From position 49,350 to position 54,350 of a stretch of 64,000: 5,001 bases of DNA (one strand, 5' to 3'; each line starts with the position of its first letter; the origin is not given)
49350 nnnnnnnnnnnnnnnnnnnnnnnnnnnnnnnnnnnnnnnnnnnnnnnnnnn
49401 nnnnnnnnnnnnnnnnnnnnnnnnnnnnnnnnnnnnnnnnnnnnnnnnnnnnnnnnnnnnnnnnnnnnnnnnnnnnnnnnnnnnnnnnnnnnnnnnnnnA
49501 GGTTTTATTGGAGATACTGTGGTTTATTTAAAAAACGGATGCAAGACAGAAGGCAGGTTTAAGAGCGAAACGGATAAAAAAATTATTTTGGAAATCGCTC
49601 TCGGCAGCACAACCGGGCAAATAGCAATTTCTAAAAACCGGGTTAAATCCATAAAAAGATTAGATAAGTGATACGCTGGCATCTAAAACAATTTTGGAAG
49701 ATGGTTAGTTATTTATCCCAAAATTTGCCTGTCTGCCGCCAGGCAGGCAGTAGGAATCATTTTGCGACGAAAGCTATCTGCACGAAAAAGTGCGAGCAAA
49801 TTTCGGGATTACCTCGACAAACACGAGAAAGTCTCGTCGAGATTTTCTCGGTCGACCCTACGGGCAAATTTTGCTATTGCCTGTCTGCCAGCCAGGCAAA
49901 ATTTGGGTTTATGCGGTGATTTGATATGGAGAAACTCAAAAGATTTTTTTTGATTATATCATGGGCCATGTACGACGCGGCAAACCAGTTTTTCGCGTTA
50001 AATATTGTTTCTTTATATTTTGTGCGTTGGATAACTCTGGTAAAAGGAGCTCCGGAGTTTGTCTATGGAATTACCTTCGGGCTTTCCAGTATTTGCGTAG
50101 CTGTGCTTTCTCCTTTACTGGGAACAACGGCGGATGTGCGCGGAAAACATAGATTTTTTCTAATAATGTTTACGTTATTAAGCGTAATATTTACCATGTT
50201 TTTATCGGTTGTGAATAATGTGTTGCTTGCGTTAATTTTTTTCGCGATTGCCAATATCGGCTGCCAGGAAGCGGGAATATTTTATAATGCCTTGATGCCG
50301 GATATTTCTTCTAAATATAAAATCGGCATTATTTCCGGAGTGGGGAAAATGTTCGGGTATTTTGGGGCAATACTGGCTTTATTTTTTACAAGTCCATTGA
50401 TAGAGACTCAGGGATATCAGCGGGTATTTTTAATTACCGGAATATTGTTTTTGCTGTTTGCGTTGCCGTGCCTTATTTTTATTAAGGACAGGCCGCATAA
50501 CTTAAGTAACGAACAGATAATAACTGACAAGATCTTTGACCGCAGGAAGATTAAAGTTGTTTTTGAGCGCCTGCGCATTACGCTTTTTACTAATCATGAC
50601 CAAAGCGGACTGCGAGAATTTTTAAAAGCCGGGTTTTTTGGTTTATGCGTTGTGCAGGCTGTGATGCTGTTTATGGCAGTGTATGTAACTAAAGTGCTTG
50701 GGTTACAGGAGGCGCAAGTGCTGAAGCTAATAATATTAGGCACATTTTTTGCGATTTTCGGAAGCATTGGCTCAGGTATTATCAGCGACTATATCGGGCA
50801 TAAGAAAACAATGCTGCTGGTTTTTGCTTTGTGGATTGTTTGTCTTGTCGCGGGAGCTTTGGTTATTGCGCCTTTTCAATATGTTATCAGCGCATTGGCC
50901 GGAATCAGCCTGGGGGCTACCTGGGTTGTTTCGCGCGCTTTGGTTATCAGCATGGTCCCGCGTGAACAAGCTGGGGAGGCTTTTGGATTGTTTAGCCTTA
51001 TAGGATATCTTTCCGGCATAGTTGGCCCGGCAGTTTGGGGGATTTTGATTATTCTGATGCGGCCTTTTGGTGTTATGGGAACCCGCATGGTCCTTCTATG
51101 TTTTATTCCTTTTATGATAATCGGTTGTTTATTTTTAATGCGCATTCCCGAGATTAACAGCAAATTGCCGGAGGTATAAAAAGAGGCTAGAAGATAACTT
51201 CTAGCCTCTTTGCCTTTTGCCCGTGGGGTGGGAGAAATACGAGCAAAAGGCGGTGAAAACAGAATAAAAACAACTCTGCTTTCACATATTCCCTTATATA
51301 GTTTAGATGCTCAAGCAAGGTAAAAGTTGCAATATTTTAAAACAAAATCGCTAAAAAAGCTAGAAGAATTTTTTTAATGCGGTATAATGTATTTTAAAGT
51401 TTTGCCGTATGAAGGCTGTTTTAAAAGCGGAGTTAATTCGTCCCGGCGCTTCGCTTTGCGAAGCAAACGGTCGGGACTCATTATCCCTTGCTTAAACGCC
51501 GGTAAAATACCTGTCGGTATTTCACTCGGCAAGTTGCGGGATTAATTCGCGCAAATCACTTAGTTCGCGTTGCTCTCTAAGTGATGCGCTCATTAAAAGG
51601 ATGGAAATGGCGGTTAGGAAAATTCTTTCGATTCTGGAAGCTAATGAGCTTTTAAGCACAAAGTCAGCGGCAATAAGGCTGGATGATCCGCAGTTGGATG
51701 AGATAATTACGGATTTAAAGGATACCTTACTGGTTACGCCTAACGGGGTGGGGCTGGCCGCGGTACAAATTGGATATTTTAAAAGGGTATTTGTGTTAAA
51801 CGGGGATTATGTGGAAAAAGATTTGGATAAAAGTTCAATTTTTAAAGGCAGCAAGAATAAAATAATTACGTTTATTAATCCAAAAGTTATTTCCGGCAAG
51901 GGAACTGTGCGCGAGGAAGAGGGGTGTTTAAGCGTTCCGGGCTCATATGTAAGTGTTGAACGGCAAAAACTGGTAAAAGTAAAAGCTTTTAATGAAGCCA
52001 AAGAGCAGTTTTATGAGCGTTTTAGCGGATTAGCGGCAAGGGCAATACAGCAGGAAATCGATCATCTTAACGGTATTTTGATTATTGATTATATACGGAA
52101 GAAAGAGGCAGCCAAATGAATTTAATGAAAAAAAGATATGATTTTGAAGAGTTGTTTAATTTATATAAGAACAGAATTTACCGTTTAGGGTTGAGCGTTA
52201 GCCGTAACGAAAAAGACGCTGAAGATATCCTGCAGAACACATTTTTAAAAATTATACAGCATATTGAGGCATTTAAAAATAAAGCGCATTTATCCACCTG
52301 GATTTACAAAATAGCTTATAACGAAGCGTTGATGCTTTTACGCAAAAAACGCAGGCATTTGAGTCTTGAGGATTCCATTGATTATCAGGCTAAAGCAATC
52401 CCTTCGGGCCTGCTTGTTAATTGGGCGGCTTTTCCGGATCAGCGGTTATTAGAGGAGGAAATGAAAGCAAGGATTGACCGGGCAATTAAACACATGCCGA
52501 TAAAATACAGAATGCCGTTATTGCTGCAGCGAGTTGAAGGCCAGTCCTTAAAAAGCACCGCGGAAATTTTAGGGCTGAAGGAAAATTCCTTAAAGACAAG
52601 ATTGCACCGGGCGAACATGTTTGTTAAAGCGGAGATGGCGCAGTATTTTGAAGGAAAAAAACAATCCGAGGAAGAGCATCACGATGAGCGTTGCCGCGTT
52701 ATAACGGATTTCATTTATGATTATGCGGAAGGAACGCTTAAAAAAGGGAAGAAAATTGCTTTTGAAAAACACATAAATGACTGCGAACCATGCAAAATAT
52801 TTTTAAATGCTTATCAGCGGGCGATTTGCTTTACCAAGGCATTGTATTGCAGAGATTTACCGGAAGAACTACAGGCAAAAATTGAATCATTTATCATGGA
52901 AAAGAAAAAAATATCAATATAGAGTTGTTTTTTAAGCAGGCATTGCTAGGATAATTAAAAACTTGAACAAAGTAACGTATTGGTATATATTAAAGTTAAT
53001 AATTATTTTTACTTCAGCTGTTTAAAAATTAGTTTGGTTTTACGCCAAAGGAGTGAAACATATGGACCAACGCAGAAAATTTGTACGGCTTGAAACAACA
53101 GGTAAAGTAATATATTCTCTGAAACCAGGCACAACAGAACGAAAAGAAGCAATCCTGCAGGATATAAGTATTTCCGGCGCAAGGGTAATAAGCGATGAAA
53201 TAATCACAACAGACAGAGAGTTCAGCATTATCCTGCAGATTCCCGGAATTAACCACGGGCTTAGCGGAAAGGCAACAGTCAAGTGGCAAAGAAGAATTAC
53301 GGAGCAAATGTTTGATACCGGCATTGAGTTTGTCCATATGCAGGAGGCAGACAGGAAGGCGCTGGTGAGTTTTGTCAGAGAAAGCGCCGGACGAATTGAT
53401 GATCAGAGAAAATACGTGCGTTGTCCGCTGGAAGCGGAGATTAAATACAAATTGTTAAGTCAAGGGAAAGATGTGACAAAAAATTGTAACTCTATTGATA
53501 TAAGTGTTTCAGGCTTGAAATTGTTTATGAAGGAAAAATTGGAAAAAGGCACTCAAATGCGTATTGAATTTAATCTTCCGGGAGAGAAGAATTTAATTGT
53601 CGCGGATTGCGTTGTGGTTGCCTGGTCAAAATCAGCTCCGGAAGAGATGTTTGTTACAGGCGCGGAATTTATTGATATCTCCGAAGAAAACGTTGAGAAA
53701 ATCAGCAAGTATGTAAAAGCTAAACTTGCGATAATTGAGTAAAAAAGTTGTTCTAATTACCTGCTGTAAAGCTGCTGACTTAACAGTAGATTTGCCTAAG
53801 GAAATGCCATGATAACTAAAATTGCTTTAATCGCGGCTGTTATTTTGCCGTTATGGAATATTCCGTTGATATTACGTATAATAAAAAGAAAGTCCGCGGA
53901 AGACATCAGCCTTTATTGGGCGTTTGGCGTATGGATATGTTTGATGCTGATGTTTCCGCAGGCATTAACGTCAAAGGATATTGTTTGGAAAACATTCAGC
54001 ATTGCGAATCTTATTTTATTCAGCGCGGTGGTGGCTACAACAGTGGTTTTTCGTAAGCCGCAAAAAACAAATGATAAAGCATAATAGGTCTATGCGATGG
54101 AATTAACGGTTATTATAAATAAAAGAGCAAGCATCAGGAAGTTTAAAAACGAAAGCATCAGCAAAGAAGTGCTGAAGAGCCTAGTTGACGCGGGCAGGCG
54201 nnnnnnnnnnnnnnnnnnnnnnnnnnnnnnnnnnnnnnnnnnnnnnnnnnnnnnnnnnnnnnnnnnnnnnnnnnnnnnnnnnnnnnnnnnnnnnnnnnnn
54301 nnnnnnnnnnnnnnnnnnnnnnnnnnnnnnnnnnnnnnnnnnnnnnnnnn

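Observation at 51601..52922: Peptide deformylase with QExxH instead of HExxH, overlapping an ECF sigma factor that carries its own zinc-finger tail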

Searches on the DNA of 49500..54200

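Call 54: search_rna_families(source=window, start=49500, end=54200, threshold=evalue, max_evalue=1)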
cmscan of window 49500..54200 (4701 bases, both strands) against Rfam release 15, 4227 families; matches with E-value up to 1: 3.
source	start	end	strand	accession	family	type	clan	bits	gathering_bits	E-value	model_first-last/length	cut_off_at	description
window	51177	51266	-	RF01859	Phe_leader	Cis-reg; leader;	-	27.4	55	0.16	1-125/125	no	Phenylalanine leader peptide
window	51198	51263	-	RF00749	mir-208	Gene; miRNA;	-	20.3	56.4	0.48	1-77/77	no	mir-208 microRNA precursor family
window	53539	53743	-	RF02706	TeloSII_ncR30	Gene; sRNA;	-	17.4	86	0.99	1-226/226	no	TeloSII non coding RNA 30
